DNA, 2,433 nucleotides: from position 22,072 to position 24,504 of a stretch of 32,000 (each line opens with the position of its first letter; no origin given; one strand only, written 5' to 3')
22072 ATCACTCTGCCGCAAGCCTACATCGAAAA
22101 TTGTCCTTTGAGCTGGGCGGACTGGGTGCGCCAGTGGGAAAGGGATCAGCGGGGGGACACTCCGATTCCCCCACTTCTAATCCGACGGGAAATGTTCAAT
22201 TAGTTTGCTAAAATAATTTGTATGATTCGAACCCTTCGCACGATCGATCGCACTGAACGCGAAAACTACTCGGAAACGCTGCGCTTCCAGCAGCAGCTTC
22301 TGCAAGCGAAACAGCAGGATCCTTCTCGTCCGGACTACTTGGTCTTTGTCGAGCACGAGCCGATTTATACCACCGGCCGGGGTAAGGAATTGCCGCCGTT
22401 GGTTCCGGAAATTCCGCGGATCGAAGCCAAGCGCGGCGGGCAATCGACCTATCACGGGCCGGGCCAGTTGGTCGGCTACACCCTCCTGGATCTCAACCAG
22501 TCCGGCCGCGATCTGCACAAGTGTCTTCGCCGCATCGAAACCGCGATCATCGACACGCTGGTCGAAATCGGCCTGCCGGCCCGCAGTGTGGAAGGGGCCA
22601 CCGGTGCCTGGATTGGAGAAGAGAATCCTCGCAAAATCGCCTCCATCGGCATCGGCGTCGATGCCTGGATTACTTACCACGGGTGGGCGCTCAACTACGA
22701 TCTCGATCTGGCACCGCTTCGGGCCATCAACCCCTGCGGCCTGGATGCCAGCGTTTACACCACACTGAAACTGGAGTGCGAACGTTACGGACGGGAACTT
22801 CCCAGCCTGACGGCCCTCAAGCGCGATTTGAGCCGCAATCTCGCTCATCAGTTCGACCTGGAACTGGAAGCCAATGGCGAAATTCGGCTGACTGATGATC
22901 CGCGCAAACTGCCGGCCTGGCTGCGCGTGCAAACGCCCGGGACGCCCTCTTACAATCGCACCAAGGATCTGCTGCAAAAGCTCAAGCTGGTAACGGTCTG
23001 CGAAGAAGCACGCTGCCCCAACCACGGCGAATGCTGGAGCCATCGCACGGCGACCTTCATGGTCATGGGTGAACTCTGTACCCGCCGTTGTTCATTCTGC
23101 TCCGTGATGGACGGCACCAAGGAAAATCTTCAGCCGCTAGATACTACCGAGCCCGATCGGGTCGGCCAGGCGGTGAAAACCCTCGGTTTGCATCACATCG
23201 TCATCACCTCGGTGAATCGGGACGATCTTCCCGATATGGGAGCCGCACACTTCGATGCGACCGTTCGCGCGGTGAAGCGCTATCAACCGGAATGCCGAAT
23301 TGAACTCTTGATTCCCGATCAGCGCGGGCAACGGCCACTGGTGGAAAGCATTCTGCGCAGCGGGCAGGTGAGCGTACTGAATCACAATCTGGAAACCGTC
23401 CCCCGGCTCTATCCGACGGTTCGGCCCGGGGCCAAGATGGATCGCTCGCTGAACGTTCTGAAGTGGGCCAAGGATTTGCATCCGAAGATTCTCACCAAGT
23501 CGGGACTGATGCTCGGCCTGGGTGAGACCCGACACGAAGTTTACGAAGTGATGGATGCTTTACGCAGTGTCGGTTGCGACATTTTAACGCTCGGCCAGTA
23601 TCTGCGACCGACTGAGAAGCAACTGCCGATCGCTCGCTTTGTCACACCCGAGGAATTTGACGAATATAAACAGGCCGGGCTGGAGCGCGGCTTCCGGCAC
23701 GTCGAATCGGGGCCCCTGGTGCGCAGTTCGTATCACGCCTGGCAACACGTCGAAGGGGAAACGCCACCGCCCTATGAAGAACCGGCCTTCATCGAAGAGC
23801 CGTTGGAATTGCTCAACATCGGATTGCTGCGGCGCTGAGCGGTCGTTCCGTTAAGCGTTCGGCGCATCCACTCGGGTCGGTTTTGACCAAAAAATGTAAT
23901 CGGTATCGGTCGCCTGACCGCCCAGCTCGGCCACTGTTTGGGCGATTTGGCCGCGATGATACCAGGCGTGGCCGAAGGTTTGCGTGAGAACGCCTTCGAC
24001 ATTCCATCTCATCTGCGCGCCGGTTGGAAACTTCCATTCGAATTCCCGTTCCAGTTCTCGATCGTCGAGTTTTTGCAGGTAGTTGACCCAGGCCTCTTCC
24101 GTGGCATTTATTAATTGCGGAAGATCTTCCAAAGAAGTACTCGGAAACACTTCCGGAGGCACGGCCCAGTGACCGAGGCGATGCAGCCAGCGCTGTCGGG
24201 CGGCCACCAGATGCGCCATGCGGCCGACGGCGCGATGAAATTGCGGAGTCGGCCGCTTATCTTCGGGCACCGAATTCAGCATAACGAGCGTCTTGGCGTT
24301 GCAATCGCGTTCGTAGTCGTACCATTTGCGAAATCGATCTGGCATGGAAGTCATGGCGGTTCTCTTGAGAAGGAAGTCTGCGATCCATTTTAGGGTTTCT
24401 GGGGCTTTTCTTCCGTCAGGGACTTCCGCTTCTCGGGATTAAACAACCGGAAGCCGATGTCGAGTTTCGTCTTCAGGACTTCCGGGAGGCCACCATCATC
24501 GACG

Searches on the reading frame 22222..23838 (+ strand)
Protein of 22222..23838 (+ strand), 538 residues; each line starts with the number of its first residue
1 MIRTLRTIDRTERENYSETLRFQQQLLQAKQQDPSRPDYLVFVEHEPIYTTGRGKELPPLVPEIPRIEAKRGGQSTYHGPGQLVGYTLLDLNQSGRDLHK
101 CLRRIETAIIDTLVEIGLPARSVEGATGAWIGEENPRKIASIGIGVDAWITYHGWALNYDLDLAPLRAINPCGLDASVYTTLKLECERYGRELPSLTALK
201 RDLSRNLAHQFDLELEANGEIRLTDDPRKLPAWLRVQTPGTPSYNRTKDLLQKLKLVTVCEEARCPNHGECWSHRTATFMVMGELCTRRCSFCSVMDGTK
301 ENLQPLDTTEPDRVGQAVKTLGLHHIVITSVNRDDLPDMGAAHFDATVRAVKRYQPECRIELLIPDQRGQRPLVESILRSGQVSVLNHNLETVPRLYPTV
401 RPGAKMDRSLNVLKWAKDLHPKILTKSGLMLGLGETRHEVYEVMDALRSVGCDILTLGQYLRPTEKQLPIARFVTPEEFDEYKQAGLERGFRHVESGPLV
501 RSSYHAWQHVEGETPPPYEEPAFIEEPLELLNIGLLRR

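Call 14: search_protein_families(library=pfam, proteins=[window:22222-23838:+], max_evalue=0.001)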
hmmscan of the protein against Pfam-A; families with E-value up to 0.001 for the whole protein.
window:22222-23838:+ (538 aa): 3 families
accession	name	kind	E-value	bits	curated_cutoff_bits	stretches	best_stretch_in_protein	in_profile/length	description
PF21948.1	LplA-B_cat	-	8.5e-29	101.4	27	1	15-186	1-182/200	Lipoyl protein ligase A/B catalytic domain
PF04055.27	Radical_SAM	-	8.1e-19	68.8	29.5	1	281-446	2-165/166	Radical SAM superfamily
PF16881.10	LIAS_N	-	7.3e-10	39.6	27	1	218-265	48-96/96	N-terminal domain of lipoyl synthase of Radical_SAM family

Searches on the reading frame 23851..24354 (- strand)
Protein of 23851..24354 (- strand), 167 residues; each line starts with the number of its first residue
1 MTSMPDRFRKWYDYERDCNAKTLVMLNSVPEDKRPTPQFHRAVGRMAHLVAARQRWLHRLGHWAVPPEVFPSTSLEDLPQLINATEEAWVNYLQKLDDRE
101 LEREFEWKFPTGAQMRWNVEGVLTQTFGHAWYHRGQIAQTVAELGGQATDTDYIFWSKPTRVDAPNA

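Call 14: search_protein_families(library=pfam, proteins=[window:23851-24354:-], max_evalue=0.001)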
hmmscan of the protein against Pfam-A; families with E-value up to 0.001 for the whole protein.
window:23851-24354:- (167 aa): 2 families
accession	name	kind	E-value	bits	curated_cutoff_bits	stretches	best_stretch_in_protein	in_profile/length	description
PF05163.17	DinB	-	3.2e-13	50.4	23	1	4-155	1-156/165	DinB family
PF12867.12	DinB_2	-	4.7e-07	30.8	24.8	1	33-137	23-128/128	DinB superfamily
